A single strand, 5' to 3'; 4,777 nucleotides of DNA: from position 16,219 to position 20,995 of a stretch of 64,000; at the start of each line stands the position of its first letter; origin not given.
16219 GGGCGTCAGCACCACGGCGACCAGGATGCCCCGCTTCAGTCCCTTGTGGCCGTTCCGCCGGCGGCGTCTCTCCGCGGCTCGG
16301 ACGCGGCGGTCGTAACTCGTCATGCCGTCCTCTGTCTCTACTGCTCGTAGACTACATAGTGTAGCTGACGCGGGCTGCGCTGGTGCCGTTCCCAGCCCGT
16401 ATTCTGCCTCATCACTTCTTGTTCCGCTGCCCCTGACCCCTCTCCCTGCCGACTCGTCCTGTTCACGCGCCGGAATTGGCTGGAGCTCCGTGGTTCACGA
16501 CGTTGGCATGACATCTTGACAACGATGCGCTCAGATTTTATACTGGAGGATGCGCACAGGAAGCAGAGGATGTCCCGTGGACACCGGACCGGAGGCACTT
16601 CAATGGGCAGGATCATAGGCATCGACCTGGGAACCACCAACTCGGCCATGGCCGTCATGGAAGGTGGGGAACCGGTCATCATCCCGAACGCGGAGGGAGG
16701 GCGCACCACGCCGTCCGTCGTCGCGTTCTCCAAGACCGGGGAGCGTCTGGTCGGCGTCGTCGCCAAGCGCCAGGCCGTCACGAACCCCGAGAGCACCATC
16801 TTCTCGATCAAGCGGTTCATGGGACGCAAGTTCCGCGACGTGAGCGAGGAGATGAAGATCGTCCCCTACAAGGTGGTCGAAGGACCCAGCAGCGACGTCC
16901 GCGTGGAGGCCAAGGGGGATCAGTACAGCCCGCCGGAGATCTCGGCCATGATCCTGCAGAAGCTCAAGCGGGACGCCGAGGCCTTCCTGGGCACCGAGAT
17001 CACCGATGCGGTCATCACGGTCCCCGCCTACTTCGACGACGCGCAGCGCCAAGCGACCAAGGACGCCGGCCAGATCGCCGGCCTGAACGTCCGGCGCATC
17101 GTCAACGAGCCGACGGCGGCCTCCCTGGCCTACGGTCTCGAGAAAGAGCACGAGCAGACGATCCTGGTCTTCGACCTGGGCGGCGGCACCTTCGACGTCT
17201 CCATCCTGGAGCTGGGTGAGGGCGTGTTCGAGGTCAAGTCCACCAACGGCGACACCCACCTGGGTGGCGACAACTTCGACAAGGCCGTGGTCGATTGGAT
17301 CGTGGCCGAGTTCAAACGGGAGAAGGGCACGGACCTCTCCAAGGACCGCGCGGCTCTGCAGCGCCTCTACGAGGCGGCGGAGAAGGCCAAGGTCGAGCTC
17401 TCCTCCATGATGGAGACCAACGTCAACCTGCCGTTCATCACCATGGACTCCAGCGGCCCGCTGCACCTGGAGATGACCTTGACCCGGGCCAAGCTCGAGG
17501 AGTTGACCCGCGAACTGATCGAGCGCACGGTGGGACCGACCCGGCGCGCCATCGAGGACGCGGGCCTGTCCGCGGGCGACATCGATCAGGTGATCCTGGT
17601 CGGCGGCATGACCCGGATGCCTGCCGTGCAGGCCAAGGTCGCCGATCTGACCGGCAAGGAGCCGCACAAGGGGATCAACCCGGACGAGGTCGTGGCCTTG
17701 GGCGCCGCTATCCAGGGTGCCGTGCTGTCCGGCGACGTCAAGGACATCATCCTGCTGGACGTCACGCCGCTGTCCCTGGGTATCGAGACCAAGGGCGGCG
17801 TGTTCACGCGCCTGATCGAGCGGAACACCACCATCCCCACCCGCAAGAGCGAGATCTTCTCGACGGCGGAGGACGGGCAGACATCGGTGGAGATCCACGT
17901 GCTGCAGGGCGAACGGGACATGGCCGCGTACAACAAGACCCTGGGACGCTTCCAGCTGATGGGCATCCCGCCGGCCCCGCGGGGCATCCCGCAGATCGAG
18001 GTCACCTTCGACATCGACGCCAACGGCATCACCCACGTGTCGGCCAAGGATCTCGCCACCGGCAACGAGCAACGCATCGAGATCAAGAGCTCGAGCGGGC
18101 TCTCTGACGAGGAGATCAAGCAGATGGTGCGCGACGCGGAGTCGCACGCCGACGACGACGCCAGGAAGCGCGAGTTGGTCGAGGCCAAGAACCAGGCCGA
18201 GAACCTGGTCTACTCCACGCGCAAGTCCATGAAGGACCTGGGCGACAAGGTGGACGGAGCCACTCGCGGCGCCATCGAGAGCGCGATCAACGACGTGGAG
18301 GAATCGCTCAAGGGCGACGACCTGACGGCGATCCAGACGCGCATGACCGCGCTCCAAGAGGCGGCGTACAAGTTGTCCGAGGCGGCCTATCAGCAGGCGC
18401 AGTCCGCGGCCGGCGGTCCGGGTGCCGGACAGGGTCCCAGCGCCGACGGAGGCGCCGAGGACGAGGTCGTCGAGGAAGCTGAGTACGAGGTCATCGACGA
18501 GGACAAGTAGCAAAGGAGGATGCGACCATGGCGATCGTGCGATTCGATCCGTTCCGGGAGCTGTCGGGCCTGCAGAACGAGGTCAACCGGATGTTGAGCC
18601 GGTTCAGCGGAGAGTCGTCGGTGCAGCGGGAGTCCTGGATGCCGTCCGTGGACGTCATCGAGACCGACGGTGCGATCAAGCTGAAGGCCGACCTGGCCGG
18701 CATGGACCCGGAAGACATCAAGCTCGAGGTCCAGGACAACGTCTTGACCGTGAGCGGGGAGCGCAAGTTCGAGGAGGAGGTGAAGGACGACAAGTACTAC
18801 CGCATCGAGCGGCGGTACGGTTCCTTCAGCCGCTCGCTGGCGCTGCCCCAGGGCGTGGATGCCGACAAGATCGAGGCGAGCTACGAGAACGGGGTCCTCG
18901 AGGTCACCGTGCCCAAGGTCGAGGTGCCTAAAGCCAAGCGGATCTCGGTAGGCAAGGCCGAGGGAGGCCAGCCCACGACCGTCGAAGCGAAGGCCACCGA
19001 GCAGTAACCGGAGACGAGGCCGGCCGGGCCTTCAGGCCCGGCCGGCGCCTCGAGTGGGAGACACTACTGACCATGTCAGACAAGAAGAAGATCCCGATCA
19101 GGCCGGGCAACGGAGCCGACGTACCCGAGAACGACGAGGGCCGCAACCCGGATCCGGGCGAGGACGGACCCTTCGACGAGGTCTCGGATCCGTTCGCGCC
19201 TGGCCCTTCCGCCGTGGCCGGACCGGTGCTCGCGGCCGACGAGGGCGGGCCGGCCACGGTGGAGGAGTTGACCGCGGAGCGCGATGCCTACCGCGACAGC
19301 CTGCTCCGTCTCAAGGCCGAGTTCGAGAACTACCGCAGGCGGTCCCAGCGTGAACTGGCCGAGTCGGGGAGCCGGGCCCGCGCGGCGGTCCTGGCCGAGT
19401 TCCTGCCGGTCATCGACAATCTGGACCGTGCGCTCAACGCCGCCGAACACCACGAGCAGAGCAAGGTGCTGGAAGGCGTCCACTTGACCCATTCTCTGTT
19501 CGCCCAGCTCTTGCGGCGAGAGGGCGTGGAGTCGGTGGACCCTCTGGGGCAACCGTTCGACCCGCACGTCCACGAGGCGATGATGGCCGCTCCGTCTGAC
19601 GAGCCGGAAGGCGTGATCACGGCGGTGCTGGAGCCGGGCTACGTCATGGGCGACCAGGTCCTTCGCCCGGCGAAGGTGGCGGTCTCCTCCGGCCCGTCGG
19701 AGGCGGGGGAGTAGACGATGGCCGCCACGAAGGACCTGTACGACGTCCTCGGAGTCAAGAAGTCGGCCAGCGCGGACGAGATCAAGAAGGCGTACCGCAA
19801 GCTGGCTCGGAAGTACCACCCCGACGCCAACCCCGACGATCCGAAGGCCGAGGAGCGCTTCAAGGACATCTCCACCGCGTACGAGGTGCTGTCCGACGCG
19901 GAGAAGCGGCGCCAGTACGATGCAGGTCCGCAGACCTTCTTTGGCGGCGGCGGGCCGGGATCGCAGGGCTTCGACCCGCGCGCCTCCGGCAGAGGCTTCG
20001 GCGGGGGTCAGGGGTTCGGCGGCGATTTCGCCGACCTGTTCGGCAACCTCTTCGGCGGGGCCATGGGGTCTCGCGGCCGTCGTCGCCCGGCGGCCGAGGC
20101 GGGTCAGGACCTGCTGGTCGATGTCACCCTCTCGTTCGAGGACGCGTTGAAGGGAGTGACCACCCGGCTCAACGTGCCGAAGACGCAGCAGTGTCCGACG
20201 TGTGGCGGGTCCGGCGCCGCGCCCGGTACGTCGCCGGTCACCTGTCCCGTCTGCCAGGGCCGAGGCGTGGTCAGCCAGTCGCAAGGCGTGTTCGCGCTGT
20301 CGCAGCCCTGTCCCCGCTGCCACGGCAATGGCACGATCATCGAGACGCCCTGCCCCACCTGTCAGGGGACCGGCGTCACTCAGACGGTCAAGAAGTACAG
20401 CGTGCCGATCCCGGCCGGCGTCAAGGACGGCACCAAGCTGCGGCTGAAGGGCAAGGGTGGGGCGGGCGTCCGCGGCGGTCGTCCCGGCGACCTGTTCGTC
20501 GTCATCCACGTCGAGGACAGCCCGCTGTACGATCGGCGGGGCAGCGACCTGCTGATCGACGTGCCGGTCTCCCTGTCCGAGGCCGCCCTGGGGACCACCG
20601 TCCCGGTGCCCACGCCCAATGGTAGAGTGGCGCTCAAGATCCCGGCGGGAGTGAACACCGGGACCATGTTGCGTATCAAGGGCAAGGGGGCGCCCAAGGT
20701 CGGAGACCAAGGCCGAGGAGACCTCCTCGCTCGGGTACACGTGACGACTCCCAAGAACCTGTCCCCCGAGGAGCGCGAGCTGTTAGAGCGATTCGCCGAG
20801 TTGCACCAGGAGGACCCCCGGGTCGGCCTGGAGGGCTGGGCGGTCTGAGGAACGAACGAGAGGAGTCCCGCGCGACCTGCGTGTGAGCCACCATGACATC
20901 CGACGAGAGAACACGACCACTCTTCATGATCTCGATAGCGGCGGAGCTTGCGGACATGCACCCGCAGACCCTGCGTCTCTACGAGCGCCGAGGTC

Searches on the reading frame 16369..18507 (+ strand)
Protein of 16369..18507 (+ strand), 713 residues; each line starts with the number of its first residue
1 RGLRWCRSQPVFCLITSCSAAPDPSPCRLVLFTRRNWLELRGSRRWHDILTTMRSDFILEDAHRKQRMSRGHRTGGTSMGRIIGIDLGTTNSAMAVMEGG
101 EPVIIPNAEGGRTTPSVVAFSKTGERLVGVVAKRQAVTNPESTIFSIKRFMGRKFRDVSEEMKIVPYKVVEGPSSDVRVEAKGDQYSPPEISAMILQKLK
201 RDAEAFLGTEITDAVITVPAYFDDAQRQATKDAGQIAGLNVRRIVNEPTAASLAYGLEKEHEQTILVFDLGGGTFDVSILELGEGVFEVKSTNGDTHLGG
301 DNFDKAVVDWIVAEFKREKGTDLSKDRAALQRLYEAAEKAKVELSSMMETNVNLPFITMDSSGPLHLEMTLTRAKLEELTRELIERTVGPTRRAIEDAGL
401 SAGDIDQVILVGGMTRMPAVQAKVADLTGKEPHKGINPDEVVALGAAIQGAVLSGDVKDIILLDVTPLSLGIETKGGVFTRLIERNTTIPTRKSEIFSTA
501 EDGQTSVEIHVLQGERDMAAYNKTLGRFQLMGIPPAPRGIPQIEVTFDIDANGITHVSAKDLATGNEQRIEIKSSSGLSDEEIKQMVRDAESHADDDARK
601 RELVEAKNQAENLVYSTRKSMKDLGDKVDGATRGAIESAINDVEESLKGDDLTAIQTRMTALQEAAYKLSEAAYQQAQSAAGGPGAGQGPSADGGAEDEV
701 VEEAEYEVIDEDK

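Call 39: search_protein_families(library=pfam, proteins=[window:16369-18507:+], max_evalue=0.00001)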
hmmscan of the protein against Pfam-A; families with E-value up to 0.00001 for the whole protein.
window:16369-18507:+ (713 aa): 3 families
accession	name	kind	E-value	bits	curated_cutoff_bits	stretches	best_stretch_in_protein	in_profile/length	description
PF00012.26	HSP70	-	1.7e-266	885.7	20.6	1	82-675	1-599/599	Hsp70 protein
PF06723.19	MreB_Mbl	-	1.6e-16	60.5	27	1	196-448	78-317/327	MreB/Mbl protein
PF02782.22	FGGY_C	-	6.7e-07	29.7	27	1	305-452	48-196/198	FGGY family of carbohydrate kinases, C-terminal domain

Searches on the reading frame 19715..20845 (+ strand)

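Call 39: search_protein_families(library=pfam, proteins=[window:19715-20845:+], max_evalue=0.00001)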
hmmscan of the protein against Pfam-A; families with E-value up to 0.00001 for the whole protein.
window:19715-20845:+ (377 aa): 4 families
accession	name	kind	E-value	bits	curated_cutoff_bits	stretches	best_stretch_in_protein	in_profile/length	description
PF01556.23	DnaJ_C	-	8.9e-47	159.4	26.6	1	135-346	3-152/152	DnaJ C terminal domain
PF00226.36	DnaJ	-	1.6e-29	102.3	27.8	1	7-69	1-63/63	DnaJ domain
PF00684.25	DnaJ_CXXCXGXG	-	5.1e-16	59.1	32.7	1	160-220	1-65/65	DnaJ central domain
PF15777.11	Anti-TRAP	-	9.8e-08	32.3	32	0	158-191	11-47/59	Tryptophan RNA-binding attenuator protein inhibitory protein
